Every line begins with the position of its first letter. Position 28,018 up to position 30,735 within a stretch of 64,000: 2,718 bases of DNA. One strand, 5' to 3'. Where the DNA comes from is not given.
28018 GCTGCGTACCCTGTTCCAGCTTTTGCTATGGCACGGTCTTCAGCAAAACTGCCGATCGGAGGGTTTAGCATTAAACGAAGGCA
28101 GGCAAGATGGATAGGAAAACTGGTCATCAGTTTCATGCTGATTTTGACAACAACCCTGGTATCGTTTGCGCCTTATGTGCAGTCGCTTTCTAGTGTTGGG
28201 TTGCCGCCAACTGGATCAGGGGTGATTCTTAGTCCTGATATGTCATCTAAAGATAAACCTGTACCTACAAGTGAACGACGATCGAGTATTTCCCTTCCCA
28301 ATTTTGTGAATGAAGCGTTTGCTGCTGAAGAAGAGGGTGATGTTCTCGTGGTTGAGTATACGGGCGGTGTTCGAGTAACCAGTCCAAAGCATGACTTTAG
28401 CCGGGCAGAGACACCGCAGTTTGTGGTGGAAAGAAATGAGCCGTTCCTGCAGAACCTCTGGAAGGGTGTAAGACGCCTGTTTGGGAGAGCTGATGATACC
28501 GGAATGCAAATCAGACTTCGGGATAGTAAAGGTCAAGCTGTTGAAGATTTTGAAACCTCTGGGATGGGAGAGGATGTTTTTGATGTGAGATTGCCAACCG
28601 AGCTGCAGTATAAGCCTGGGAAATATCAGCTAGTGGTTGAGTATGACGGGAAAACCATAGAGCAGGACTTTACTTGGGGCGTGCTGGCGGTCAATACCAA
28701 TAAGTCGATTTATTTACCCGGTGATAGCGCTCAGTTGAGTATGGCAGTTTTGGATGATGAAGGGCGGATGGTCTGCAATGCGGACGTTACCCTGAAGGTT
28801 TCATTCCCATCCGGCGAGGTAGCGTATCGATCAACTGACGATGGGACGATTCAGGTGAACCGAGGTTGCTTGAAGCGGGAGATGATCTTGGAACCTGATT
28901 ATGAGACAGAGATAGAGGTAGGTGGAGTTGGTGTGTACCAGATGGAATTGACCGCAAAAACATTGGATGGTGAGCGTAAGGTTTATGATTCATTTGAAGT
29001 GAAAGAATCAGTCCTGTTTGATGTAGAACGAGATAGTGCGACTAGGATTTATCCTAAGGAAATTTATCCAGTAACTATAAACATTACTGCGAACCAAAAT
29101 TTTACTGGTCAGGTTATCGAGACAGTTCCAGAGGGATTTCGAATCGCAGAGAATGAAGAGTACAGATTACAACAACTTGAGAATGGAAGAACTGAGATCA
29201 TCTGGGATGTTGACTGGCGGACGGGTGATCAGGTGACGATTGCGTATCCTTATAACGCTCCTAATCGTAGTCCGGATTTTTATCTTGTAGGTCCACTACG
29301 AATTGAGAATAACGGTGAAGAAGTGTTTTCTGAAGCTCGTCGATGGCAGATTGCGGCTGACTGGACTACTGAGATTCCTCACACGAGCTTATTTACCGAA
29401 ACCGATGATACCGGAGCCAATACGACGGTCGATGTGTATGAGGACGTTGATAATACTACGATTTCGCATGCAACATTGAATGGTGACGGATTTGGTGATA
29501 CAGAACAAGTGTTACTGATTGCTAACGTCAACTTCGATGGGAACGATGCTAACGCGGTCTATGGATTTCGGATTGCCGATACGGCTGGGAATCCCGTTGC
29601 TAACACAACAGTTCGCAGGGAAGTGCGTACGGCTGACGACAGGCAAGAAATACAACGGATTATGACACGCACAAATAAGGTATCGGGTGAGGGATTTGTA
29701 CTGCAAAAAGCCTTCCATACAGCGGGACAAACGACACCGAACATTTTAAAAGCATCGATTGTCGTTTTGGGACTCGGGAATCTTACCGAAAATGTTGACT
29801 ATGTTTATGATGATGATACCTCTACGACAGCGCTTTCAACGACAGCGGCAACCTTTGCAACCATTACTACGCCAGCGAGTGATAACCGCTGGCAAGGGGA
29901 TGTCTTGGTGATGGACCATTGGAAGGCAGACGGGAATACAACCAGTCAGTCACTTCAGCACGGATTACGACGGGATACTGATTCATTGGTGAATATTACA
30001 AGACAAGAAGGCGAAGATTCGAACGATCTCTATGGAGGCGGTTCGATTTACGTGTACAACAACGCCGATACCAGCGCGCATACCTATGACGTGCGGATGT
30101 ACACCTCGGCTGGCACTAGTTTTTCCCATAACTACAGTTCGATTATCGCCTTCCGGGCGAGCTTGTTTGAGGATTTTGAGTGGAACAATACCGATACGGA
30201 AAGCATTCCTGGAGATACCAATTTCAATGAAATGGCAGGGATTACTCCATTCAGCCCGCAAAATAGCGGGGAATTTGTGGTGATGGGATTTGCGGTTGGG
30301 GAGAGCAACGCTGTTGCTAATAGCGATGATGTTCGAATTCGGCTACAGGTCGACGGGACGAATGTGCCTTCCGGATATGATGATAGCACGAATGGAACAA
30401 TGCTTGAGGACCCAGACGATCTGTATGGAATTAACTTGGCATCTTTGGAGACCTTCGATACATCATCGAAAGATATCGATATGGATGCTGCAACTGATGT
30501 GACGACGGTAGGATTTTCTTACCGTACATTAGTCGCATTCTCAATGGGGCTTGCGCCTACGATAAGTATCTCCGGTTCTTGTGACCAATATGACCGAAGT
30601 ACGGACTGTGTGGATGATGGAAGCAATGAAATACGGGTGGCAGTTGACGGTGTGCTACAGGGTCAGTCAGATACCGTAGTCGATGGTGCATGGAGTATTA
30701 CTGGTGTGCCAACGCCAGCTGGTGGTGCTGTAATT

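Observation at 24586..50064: Chimeric giant protein: a processive GT2 polysaccharide synthase covalently fused to a ~7000-aa extracellular fibre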

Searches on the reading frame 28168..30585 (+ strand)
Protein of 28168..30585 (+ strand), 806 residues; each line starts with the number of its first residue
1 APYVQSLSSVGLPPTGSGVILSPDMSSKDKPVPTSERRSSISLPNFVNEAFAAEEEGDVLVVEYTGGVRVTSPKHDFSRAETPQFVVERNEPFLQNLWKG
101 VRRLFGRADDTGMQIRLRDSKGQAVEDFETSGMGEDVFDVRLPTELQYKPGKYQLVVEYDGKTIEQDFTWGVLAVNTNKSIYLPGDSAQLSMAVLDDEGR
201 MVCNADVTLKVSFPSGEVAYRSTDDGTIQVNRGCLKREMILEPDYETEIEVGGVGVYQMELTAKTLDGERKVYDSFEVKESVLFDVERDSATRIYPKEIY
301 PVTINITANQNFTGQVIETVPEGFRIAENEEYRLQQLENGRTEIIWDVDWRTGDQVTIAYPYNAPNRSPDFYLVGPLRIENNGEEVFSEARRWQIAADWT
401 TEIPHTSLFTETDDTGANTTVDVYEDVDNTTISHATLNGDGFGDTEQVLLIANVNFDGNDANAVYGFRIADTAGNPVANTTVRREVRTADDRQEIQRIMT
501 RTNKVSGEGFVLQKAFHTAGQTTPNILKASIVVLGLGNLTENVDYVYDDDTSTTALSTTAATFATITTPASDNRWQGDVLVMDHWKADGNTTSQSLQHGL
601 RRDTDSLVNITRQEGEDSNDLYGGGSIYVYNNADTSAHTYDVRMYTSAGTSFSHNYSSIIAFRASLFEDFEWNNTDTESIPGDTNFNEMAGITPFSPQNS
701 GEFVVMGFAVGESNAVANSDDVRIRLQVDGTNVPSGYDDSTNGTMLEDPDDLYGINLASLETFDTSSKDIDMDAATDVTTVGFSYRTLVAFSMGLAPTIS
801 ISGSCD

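Call 25: find_homologous_proteins(query=window:28168-30585:+, max_evalue=0.001)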
Query window:28168-30585:+ (806 aa): 134 proteins with E <= 0.001 among 8000 candidates; the best 120 are listed.
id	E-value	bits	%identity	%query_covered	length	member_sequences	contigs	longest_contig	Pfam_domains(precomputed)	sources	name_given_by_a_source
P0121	3.2e-82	295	57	22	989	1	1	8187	PF01551.30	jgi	-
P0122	1.6e-78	283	43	44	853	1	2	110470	PF13385.14,PF01835.26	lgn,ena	-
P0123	2.7e-78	282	34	42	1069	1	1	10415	-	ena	-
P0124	2.8e-74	269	41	50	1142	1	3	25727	PF13385.14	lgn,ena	-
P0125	1.4e-73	266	44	36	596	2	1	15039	PF01835.26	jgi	jgi:hypothetical protein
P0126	1.4e-72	263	51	26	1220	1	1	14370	PF01551.30,PF24299.2,PF01835.26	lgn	-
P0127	3.4e-72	262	41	37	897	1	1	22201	PF01551.30,PF01835.26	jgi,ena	-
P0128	2.5e-71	259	44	36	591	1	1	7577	PF01835.26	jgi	jgi:hypothetical protein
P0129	4.3e-71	258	44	35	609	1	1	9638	PF01835.26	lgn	-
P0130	6.1e-71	258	47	34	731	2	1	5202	-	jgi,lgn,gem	-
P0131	6.7e-69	251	50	31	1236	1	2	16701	PF10102.15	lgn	-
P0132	9.1e-69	250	48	31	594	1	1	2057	PF01835.26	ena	-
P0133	1.9e-68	249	50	25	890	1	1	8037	PF01551.30,PF01835.26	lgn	-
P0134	2.0e-67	246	38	47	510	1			-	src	-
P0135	2.6e-67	246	49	23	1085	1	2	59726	PF01551.30,PF01835.26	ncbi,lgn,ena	-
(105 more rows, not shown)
